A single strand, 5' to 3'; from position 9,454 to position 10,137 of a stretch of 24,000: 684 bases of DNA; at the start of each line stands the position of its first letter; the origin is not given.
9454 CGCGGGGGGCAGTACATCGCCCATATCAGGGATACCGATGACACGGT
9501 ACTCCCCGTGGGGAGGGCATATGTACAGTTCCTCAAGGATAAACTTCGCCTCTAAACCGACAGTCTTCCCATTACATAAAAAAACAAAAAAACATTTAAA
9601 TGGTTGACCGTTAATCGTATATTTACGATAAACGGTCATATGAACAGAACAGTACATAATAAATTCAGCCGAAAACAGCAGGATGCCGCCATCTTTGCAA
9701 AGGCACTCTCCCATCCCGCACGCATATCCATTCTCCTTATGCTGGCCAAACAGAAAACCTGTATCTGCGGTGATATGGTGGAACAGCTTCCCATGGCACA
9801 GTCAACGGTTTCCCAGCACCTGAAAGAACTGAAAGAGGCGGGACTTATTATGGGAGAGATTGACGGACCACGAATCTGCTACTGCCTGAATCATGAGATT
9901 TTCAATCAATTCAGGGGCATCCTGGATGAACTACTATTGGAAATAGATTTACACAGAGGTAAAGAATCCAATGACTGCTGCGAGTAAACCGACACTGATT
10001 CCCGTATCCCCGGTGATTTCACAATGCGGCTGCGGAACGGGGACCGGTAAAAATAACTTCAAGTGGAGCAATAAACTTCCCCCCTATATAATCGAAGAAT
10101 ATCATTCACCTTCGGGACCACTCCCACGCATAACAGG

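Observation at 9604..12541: hgcAB mercury-methylation pair inside an ArsR-led, translationally coupled four-gene operon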

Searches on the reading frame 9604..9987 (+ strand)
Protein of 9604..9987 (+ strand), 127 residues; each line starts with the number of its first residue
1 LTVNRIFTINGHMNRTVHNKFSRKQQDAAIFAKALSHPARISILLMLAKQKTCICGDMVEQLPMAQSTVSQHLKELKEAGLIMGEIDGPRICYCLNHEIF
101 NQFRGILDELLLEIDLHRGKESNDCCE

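Call 3: search_protein_families(library=pfam, proteins=[window:9604-9987:+])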
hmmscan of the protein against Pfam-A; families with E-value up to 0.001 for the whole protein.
window:9604-9987:+ (127 aa): 4 families
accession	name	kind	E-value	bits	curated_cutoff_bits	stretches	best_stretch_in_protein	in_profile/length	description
PF01022.26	HTH_5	-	1.4e-12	47.7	22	1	38-82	2-45/47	Bacterial regulatory protein, arsR family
PF12840.13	HTH_20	-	6.2e-11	42.5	27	1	35-83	1-49/51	Helix-turn-helix domain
PF12802.13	MarR_2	-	5.8e-05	23.6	27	1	39-82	6-50/61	MarR family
PF01047.28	MarR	-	0.00013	22.2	24.6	1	39-83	4-48/59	MarR family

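Call 4: search_protein_families(library=ncbifam, proteins=[window:9604-9987:+])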
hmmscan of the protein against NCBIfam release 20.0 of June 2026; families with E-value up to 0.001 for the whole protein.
window:9604-9987:+ (127 aa): 11 families
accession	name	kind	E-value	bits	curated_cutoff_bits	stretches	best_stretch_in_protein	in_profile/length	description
NF033788.1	HTH_metalloreg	subfamily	2.9e-20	71.9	55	1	31-102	4-75/77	metalloregulator ArsR/SmtB family transcription factor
NF033789.1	repress_SdpR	subfamily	4.4e-16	58.6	100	1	33-103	3-72/79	autorepressor SdpR family transcription factor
NF045707.1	Dbac_1936_reg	equivalog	8.8e-14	51.3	115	1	24-98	3-76/99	ArsR/SmtB-type metalloregulator TsoR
NF041413.1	ArsR_Rv2640c_fam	equivalog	4.8e-12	46.3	155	1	28-108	32-114/118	Rv2640c family ArsR-like transcriptional regulator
NF040642.1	sulf_sens_BigR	equivalog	1.5e-09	37.8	155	1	22-102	4-83/95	sulfite-sensing transcriptional repressor BigR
NF047906.1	CdPbTransRegCmtR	equivalog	7.1e-09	35.5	150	1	29-100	12-82/104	Cd(II)/Pb(II)-sensing metalloregulatory transcriptional regulator CmtR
NF052532.1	TransRegPagRBaca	equivalog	1.4e-08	34.8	170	1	24-97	13-85/99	transcriptional repressor PagR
NF053755.1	MsvR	equivalog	6.3e-08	32.6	220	1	33-87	8-61/236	transcriptional factor MsvR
NF007528.0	PRK10141.1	subfamily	3.3e-07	30.2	97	1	32-100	10-78/117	metalloregulator ArsR/SmtB family transcription factor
NF053602.1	Phr_regulator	exception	0.00018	21.1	320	1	37-87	11-60/191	heat shock transcription regulator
NF040939.2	trans_reg_lrs14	equivalog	0.00043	20.3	90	1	41-85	24-69/103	Lrs14 family HTH-type transcriptional regulator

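Call 37: search_solved_structures(query=window:9640-9984:+, max_evalue=0.00001, show_alignments=3)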
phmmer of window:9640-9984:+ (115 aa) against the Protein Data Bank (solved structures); distinct sequences matched with E-value up to 0.00001: 12.
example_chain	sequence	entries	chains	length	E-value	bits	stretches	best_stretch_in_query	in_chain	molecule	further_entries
3cuo_A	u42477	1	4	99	1.6e-10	44.7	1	13-92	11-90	Uncharacterized HTH-type transcriptional regulator ygaV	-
8qkf_A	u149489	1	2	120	1.8e-08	38.1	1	16-85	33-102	ArsR family transcriptional regulator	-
3jth_A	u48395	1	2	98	7e-07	33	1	13-91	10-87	Transcription activator HlyU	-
5znx_A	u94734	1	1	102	7.4e-07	32.9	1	13-91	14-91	Transcriptional activator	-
2jsc_A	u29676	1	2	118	1.9e-06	31.6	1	15-104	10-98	Transcriptional regulator Rv1994c/MT2050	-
9t6r_A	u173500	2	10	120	2e-06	31.5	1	11-101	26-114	Lmo1102 protein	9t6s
1r1t_A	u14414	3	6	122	2.4e-06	31.2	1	14-98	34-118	Transcriptional repressor smtB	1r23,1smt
4omy_A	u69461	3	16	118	2.9e-06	31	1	13-98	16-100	NolR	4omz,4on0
7txm_A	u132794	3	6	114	3.2e-06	30.8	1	20-99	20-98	Transcriptional regulator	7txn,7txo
9t6t_A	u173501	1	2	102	3.5e-06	30.8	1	11-88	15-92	Lmo1102 protein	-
2lkp_A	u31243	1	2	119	5.8e-06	30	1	16-100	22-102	HTH-type transcriptional regulator NmtR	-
2zkz_A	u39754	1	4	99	6.3e-06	29.9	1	13-86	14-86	Transcriptional repressor pagR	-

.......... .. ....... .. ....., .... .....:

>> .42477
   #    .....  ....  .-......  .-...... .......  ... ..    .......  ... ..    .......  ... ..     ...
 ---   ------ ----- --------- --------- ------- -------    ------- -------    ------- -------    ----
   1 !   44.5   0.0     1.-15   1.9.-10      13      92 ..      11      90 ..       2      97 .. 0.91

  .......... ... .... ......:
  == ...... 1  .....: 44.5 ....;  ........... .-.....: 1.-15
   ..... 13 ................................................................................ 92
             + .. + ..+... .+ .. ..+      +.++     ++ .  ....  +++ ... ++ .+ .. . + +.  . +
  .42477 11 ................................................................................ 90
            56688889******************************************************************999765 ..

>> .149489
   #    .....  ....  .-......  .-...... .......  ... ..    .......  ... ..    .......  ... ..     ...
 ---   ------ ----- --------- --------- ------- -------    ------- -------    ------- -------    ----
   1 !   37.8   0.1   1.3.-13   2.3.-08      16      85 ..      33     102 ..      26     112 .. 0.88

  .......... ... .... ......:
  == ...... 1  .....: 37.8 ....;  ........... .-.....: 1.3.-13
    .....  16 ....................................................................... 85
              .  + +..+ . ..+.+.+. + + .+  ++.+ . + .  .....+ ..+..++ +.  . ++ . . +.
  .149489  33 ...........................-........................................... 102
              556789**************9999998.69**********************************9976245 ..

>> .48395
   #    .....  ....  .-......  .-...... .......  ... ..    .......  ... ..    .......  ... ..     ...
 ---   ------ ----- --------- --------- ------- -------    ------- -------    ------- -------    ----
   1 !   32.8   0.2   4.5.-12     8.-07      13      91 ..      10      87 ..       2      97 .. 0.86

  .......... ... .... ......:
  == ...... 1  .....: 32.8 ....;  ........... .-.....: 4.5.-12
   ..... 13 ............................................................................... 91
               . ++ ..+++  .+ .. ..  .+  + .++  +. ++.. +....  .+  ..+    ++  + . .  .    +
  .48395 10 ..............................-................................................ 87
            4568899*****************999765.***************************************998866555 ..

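Call 41: find_related_loci(query=A3, collection=metagenome_contigs, flank=4000)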
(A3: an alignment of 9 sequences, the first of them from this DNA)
Query A3 (115 aa) in metagenome_contigs; peptide patterns used: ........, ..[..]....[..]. (x = any residue, [..] = any of these).
600 stretches matched a pattern (row limit reached: there are more); 581 encode a relative of the query (tblastn E <= 1e-3); the best 80 are kept; 80 distinct loci.
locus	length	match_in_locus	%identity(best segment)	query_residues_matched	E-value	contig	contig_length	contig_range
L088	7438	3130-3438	57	9-114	2e-37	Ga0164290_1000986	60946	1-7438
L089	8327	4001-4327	55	5-114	1e-37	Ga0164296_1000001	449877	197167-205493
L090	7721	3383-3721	54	1-114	1e-37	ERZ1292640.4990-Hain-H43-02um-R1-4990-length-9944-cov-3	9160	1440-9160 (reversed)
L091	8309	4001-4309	57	9-114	1e-37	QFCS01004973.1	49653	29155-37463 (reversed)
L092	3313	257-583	58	4-114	2e-37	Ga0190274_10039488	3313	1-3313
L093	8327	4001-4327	58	4-114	3e-37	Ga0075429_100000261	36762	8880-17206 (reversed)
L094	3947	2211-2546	56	2-114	4e-37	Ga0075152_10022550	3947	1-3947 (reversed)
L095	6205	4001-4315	56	7-114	5e-37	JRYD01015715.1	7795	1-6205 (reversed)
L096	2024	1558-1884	55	4-114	7e-37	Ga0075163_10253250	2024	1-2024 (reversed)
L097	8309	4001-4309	57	9-114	6e-37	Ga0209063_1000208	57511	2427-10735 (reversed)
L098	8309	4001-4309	56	9-114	8e-37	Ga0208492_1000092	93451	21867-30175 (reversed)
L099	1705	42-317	65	2-91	7e-37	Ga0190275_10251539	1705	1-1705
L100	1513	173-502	55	4-114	6e-37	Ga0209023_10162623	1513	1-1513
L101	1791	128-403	62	8-99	6e-37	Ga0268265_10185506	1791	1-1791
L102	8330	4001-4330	55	4-114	2e-36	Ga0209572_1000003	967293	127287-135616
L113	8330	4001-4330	55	4-114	4e-36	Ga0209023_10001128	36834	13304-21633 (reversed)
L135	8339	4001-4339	54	1-114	6e-35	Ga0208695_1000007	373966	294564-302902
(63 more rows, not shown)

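Call 45: search_protein_families(library=ncbifam, proteins=[L091:4392-5240:+, L113:5521-5973:+, L135:4431-5405:+], max_evalue=1e-10)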
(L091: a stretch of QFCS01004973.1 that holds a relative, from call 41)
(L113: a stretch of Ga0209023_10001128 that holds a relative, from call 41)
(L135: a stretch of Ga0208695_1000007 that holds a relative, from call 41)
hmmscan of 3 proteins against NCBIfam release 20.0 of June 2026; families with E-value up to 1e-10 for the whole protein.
L091:4392-5240:+ (282 aa): 21 families
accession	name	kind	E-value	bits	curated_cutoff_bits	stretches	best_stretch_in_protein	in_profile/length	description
NF008823.0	PRK11873.1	subfamily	4.7e-108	360.8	263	1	2-269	2-269/272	arsenite methyltransferase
NF041537.1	ArsM_AhpD_UU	exception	3.7e-47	160.8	510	1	63-228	64-229/345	arsenite methyltransferase/AhpD domain selenoprotein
NF047649.1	MTase_UXPK_star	exception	1.3e-44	152.3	460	1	7-227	13-229/283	methyltransferase/UXPK-star double selenoprotein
NF041536.1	ArsM_DUF2284_UU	exception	2.9e-44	151.2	575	1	61-229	62-230/459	arsenite methyltransferase/DUF2284 domain selenoprotein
NF040538.1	methyl_ArsM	equivalog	3.9e-42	144.7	500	2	140-229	167-258/356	arsinothricin biosynthesis methyltransferase ArsM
NF045667.1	MTase_DVU1556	equivalog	6.8e-28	97.6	155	1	69-254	16-192/213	DVU_1556 family methyltransferase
NF040539.1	AST_met_ArsM_2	exception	9.2e-28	97.8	240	1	70-227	51-211/262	putative arsinothricin biosynthesis methyltransferase ArsM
NF038099.1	AsSugarArsM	exception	1.3e-26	93.6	400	1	57-236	40-228/321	arsenosugar biosynthesis arsenite methyltransferase ArsM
NF001243.0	PRK00216.1-4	equivalog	1.3e-17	63.9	235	1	72-177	44-149/237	demethylmenaquinone methyltransferase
TIGR02752.1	MenG_heptapren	equivalog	6.3e-17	61.9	419.85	1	72-178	42-148/231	demethylmenaquinone methyltransferase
NF001244.0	PRK00216.1-5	equivalog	1.8e-16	60.2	216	1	72-199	45-171/236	bifunctional demethylmenaquinone methyltransferase/2-methoxy-6-polyprenyl-1,4-benzoquinol methylase UbiE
TIGR01934.1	MenG_MenH_UbiE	subfamily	6.4e-16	58.3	158.35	1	71-200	35-160/223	ubiquinone/menaquinone biosynthesis methyltransferase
NF001240.0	PRK00216.1-1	equivalog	8.9e-16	57.7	378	1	69-179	57-168/251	bifunctional demethylmenaquinone methyltransferase/2-methoxy-6-polyprenyl-1,4-benzoquinol methylase UbiE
TIGR02072.1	BioC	equivalog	1.5e-14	54.4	184.95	1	76-185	35-138/244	malonyl-ACP O-methyltransferase BioC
NF052510.1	methyltran_MpqE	exception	1e-13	51.2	335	1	69-178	40-150/234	methyl-plastoquinone biosynthesis methyltransferase MpqE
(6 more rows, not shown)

L113:5521-5973:+ (150 aa): 1 family
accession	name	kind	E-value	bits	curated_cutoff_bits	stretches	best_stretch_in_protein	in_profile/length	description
NF040501.1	resist_ArsN2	equivalog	1.8e-39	134.4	125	1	21-148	3-132/133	arsenic resistance N-acetyltransferase ArsN2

L135:4431-5405:+ (325 aa): 3 families
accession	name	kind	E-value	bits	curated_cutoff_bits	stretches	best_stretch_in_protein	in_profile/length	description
NF040863.1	HgcA_corrinoid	equivalog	7.9e-109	363.7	275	1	14-324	1-307/325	mercury methylation corrinoid protein HgcA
NF043039.1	HgcAB_like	equivalog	4.2e-53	181.2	285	1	41-312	14-282/350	HgcAB-like fusion protein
NF003195.0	PRK04165.1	equivalog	1e-18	67.5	306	1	8-166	287-447/450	acetyl-CoA decarbonylase/synthase complex subunit gamma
